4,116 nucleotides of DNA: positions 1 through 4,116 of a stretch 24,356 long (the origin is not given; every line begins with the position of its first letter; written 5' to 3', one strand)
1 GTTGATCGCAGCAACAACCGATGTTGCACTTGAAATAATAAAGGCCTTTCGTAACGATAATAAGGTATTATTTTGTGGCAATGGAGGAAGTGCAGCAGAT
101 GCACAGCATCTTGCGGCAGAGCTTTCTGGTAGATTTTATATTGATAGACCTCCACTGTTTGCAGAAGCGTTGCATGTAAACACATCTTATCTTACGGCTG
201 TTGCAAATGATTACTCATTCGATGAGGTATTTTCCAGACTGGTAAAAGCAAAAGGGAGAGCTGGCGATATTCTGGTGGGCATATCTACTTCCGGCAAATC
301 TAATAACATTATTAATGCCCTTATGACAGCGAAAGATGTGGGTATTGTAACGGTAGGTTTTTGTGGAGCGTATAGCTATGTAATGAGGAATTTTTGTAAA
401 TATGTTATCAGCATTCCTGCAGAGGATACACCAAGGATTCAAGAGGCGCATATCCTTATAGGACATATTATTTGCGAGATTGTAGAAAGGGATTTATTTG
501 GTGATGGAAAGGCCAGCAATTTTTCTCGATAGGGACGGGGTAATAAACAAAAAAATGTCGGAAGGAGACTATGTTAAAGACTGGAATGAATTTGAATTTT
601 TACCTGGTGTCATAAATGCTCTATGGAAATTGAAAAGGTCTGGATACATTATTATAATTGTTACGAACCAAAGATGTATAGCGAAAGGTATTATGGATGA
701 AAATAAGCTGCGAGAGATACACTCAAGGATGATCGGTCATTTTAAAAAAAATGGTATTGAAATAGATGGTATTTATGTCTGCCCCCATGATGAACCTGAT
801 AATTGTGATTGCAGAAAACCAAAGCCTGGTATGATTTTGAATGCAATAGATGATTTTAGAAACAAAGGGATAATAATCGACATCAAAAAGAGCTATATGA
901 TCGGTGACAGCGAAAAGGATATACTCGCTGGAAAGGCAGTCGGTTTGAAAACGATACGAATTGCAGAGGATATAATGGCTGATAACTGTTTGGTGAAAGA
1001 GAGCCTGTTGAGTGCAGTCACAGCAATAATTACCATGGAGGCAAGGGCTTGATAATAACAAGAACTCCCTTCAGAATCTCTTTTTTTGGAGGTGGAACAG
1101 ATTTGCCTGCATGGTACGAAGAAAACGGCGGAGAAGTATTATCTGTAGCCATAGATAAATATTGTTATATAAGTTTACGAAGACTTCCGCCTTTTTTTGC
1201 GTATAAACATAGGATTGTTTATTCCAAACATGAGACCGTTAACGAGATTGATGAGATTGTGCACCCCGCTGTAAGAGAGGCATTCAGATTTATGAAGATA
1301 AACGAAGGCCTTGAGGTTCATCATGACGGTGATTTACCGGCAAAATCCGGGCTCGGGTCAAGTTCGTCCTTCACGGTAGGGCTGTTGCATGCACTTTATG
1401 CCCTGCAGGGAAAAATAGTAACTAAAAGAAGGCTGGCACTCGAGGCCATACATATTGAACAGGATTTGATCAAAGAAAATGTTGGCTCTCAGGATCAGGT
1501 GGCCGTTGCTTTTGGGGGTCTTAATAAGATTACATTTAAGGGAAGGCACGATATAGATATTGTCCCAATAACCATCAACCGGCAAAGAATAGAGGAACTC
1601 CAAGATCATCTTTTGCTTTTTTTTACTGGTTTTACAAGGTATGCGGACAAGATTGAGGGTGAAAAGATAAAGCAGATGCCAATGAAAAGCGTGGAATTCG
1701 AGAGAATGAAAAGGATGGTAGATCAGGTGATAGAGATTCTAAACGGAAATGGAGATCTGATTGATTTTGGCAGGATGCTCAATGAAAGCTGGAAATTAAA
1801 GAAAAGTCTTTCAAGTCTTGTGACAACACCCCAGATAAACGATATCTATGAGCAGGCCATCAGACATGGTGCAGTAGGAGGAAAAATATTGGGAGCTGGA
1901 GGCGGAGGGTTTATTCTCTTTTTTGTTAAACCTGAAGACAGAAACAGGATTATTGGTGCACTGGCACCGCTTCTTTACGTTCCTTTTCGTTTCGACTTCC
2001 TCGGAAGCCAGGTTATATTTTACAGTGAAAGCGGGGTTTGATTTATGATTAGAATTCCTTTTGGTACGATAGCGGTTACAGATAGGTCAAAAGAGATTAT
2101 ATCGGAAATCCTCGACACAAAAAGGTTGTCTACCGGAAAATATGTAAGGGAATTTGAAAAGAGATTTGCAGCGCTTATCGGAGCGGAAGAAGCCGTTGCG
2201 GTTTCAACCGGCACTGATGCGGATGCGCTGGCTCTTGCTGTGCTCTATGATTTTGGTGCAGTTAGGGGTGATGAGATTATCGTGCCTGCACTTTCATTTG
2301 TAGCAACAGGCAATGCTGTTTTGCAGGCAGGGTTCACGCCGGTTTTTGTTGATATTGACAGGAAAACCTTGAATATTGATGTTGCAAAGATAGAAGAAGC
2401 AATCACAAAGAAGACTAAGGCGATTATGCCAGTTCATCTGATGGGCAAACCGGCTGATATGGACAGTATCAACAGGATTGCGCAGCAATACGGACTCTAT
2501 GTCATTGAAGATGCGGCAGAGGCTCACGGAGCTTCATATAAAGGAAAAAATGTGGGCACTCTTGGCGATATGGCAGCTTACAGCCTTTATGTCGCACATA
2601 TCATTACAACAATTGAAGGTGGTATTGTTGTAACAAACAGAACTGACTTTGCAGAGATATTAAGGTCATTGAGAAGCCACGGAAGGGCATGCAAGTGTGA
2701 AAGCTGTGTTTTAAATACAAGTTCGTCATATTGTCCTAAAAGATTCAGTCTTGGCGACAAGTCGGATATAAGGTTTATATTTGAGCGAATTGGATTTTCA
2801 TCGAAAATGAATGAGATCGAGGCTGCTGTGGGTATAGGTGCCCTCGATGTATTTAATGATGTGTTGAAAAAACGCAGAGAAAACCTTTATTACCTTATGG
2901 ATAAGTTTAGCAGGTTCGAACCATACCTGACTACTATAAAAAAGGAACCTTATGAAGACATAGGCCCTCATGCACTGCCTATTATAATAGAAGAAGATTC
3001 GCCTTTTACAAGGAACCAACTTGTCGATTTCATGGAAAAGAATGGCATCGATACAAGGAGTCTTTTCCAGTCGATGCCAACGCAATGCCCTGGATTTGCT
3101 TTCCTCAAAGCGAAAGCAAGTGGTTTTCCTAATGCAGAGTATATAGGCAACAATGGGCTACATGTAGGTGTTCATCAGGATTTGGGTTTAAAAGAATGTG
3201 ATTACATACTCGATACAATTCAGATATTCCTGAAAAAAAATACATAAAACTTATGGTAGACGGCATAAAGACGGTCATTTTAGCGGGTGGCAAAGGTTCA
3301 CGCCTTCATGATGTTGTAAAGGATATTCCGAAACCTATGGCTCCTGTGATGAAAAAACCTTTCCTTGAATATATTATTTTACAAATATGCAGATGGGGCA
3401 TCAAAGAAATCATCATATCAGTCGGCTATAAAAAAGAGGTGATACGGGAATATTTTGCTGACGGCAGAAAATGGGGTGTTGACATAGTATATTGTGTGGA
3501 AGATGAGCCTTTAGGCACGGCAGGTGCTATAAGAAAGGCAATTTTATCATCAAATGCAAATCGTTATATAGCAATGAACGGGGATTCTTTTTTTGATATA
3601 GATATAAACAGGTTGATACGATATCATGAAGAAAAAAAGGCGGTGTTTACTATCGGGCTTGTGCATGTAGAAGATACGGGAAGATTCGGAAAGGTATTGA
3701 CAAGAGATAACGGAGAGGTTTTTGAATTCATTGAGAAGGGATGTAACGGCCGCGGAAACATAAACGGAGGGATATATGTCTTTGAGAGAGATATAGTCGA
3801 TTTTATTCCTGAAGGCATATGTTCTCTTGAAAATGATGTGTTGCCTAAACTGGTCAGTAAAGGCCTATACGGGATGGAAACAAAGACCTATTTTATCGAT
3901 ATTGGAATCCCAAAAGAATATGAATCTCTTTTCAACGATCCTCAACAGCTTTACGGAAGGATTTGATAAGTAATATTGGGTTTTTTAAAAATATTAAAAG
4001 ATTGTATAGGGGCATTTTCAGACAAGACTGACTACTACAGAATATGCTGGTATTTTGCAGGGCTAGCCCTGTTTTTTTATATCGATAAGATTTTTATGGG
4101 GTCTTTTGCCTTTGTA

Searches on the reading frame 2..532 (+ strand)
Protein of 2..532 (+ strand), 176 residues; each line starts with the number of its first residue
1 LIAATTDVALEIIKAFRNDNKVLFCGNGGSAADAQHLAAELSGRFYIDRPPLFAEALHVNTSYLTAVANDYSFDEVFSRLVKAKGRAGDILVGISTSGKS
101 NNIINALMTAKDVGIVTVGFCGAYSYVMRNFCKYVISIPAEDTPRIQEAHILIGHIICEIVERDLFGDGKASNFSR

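Call 5: search_protein_families(library=ncbifam, proteins=[window:2-532:+], max_evalue=0.00001)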
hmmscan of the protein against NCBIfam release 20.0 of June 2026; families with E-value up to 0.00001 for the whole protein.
window:2-532:+ (176 aa): 7 families
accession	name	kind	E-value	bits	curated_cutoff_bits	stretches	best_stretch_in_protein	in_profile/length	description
TIGR00441.1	gmhA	equivalog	3.4e-55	186.3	209.45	1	12-162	4-154/154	D-sedoheptulose 7-phosphate isomerase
NF010546.0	PRK13936.1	equivalog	8.5e-53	179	276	1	7-168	31-195/197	phosphoheptose isomerase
NF010547.0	PRK13938.1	equivalog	2.2e-50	171.1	320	1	5-167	31-193/196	D-sedoheptulose 7-phosphate isomerase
NF001628.0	PRK00414.1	equivalog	1.7e-40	138.7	265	1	3-165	28-190/192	D-sedoheptulose 7-phosphate isomerase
NF008138.0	PRK10886.1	equivalog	1.5e-34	119.4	352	1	5-167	27-192/196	DnaA initiator-associating protein DiaA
NF003915.0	PRK05441.1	subfamily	3.4e-07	29.6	168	1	7-138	50-182/300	N-acetylmuramic acid 6-phosphate etherase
NF009222.0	PRK12570.1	subfamily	1.8e-06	27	255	1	10-124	60-175/307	N-acetylmuramic acid 6-phosphate etherase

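Call 6: search_protein_families(library=pfam, proteins=[window:2-532:+], max_evalue=0.00001)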
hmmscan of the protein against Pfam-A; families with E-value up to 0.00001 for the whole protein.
window:2-532:+ (176 aa): 1 family
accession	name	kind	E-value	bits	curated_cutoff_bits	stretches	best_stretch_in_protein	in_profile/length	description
PF13580.11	SIS_2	-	3.4e-23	82.6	27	1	9-121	25-137/138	SIS domain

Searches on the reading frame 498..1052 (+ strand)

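Call 5: search_protein_families(library=ncbifam, proteins=[window:498-1052:+], max_evalue=0.00001)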
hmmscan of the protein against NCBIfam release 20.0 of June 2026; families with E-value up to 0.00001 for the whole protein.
window:498-1052:+ (184 aa): 13 families
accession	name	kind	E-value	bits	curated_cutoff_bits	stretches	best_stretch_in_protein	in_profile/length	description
NF006506.0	PRK08942.1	equivalog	1.5e-48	164.8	178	1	5-153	3-144/182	D-glycero-beta-D-manno-heptose 1,7-bisphosphate 7-phosphatase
TIGR01656.1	Histidinol-ppas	subfamily_domain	6.5e-45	152.7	84.15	1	6-153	1-144/149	histidinol-phosphate phosphatase domain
TIGR00213.1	GmhB_yaeD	subfamily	1.5e-38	132.3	149.6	1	6-151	2-145/176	D-glycero-beta-D-manno-heptose 1,7-bisphosphate 7-phosphatase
NF050049.1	HBPPhtaseGmhB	domain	3e-34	118.3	250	1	3-163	1-151/171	D-glycero-alpha-D-manno-heptose-1,7-bisphosphate 7-phosphatase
TIGR01662.1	HAD-SF-IIIA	subfamily_domain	3.1e-34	118.1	44.6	1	7-156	2-139/141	HAD-IIIA family hydrolase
NF003937.0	PRK05446.1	equivalog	1e-29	103.7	443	1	3-162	1-155/355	bifunctional histidinol-phosphatase/imidazoleglycerol-phosphate dehydratase HisB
TIGR01261.1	hisB_Nterm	equivalog_domain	8.3e-29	100.2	140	1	6-161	2-152/161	histidinol-phosphatase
NF005264.0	PRK06769.1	equivalog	5.1e-24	85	217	1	4-156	3-137/175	HAD-IIIA family hydrolase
NF009695.0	PRK13222.1-2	equivalog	2.6e-09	36.9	225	0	103-154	146-192/226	phosphoglycolate phosphatase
TIGR01664.1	DNA-3'-Pase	equivalog_domain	2.3e-07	30.9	107.65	1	10-138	18-136/167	DNA 3'-phosphatase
TIGR01663.1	PNK-3'Pase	equivalog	8.8e-07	27.7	502.8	1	11-138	170-289/520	bifunctional polynucleotide phosphatase/kinase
NF009804.0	PRK13288.1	equivalog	1e-06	28.4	218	0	101-165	132-191/215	pyrophosphatase PpaX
TIGR02253.1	CTE7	subfamily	1.9e-06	27.9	169.75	0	103-158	146-197/221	TIGR02253 family HAD-type hydrolase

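Call 6: search_protein_families(library=pfam, proteins=[window:498-1052:+], max_evalue=0.00001)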
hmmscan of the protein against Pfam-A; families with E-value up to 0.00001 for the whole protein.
window:498-1052:+ (184 aa): 4 families
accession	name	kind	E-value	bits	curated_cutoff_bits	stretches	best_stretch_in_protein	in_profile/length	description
PF08645.17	PNK3P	-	3.5e-12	46.8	22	1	10-138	5-126/161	Polynucleotide kinase 3 phosphatase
PF13242.12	Hydrolase_like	-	1.8e-09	37.8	22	1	105-158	2-51/75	HAD-hyrolase-like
PF13419.12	HAD_2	-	2e-09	38.3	23.8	0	104-154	132-177/178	Haloacid dehalogenase-like hydrolase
PF00702.32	Hydrolase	-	2.5e-08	35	26.4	1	24-149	89-191/191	haloacid dehalogenase-like hydrolase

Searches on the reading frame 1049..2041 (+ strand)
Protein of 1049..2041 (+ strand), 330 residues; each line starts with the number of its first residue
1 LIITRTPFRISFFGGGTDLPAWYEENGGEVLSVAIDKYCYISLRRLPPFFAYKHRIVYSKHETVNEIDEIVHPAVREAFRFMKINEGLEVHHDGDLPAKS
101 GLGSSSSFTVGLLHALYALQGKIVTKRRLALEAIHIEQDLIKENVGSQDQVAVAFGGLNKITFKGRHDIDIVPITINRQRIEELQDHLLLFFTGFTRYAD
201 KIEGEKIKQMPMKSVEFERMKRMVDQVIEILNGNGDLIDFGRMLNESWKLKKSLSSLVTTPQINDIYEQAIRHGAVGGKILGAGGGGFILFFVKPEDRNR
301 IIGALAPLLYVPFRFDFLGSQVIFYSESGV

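Call 5: search_protein_families(library=ncbifam, proteins=[window:1049-2041:+], max_evalue=0.00001)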
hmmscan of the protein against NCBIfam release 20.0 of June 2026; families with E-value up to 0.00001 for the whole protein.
window:1049-2041:+ (330 aa): 13 families
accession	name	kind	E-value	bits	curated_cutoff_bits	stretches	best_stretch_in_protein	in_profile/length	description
NF049969.1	GlMnHpPKinHddA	equivalog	6.2e-43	147.5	600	1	2-305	3-316/338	D-glycero-D-manno-heptose 7-phosphate kinase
NF009948.0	PRK13412.1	equivalog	2.6e-26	91.6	721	1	84-294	723-936/974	bifunctional fucokinase/fucose-1-phosphate guanylyltransferase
TIGR00549.1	mevalon_kin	equivalog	2.4e-17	63.3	163.05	1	30-291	19-275/276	mevalonate kinase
NF003006.0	PRK03817.1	equivalog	1.3e-15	57.3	443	1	2-175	2-175/352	galactokinase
TIGR00131.1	gal_kin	equivalog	1.3e-15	57.2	226.65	1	79-160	102-183/388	galactokinase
NF003036.0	PRK03926.1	equivalog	1.7e-13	50.3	403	1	54-304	43-278/302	mevalonate kinase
NF003705.0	PRK05322.1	equivalog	1.5e-12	46.9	385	1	80-161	105-186/388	galactokinase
NF001816.0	PRK00555.1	equivalog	2.2e-10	40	509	1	224-302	257-333/363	galactokinase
NF003472.0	PRK05101.1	equivalog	2.1e-07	30.2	499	1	82-161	107-186/382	galactokinase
NF002288.1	PRK01212.1-4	equivalog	2.2e-07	30.2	194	1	74-302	63-275/303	homoserine kinase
TIGR01920.1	Shik_kin_archae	equivalog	4.1e-06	26.4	126.85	1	67-138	49-120/266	shikimate kinase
TIGR00191.1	thrB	equivalog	6e-06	25.3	168.25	0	68-162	60-148/304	homoserine kinase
NF040957.1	Arch_PMK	equivalog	7.8e-06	25.6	500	0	61-290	51-284/316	phosphomevalonate kinase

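Call 6: search_protein_families(library=pfam, proteins=[window:1049-2041:+], max_evalue=0.00001)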
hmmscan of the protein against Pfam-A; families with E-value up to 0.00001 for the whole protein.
window:1049-2041:+ (330 aa): 2 families
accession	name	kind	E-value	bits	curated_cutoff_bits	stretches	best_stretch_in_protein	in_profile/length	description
PF00288.32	GHMP_kinases_N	-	3e-14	53.4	22.3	1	78-157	6-87/87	GHMP kinases N terminal domain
PF08544.19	GHMP_kinases_C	-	5.2e-12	46.4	21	1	234-305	7-79/85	GHMP kinases C terminal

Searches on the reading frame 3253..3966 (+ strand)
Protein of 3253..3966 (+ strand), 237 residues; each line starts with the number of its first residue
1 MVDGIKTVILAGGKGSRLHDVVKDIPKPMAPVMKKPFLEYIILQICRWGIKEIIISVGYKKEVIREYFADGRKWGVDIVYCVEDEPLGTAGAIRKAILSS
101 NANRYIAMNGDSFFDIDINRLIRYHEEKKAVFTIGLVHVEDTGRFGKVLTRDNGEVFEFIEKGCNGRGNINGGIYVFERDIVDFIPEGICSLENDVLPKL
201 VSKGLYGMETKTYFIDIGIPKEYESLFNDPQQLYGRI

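Call 5: search_protein_families(library=ncbifam, proteins=[window:3253-3966:+], max_evalue=0.00001)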
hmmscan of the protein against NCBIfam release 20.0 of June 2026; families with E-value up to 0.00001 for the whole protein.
window:3253-3966:+ (237 aa): 32 families (the best 25 are shown)
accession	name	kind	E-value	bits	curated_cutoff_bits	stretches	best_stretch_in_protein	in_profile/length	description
NF052502.1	man1P_GTase_Rv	exception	4.1e-56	190.3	440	1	6-223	2-223/352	mannose-1-phosphate guanylyltransferase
NF049965.1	GlMnHpPGnyltfHddC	equivalog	2.1e-52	177.9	300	1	6-227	2-218/221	D-glycero-D-manno-heptose 1-phosphate guanosyltransferase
TIGR03992.1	Arch_glmU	subfamily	6.7e-39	133.9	292.1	1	6-220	2-217/393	bifunctional sugar-1-phosphate nucleotidylyltransferase/acetyltransferase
TIGR02623.1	G1P_cyt_trans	equivalog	1.4e-30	106.6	300.25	2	89-205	106-219/255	glucose-1-phosphate cytidylyltransferase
TIGR01208.1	rmlA_long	equivalog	4.4e-28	98.2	320.25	1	6-186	1-183/353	glucose-1-phosphate thymidylyltransferase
NF045761.1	NAMPUrTaseMurU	equivalog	1.7e-27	96.8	250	1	5-222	1-219/226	N-acetylmuramate alpha-1-phosphate uridylyltransferase MurU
NF041313.1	UDPGP_AglF_Halo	equivalog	9.8e-27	93.9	400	1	6-183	2-180/234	UTP--glucose-1-phosphate uridylyltransferase AglF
NF041173.1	Sug_nt_acttase_Thmprot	equivalog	2.7e-21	76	600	1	5-187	1-178/405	bifunctional sugar-1-phosphate nucleotidylyltransferase/acetyltransferase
TIGR01207.1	rmlA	equivalog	6.4e-21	74.7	360.65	1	6-184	1-182/286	glucose-1-phosphate thymidylyltransferase RfbA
NF003670.0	PRK05293.1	equivalog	7e-20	71.3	470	1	7-218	7-246/382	glucose-1-phosphate adenylyltransferase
TIGR01173.1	glmU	equivalog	9.3e-19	67.6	366.85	1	6-181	2-176/452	bifunctional UDP-N-acetylglucosamine diphosphorylase/glucosamine-1-phosphate N-acetyltransferase GlmU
NF012024.0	PRK15480.1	equivalog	1.5e-18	67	588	1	6-184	5-186/292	glucose-1-phosphate thymidylyltransferase RfbA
NF010935.0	PRK14355.1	equivalog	3.8e-18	65.3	718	1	5-195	4-193/459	bifunctional UDP-N-acetylglucosamine diphosphorylase/glucosamine-1-phosphate N-acetyltransferase GlmU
NF010934.1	PRK14354.1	equivalog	1.8e-16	59.7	450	1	7-180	2-175/447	bifunctional UDP-N-acetylglucosamine diphosphorylase/glucosamine-1-phosphate N-acetyltransferase GlmU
TIGR02091.1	glgC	equivalog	3e-16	59.5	424.9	1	7-218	3-247/364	glucose-1-phosphate adenylyltransferase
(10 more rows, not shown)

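Call 6: search_protein_families(library=pfam, proteins=[window:3253-3966:+], max_evalue=0.00001)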
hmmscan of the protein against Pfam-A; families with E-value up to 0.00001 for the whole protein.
window:3253-3966:+ (237 aa): 2 families
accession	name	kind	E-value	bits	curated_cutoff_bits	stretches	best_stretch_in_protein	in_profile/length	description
PF00483.29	NTP_transferase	-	6.5e-38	131.1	21.2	1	6-227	1-239/245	Nucleotidyl transferase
PF12804.13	NTP_transf_3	-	4.1e-11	43.8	27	1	8-129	2-115/160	MobA-like NTP transferase domain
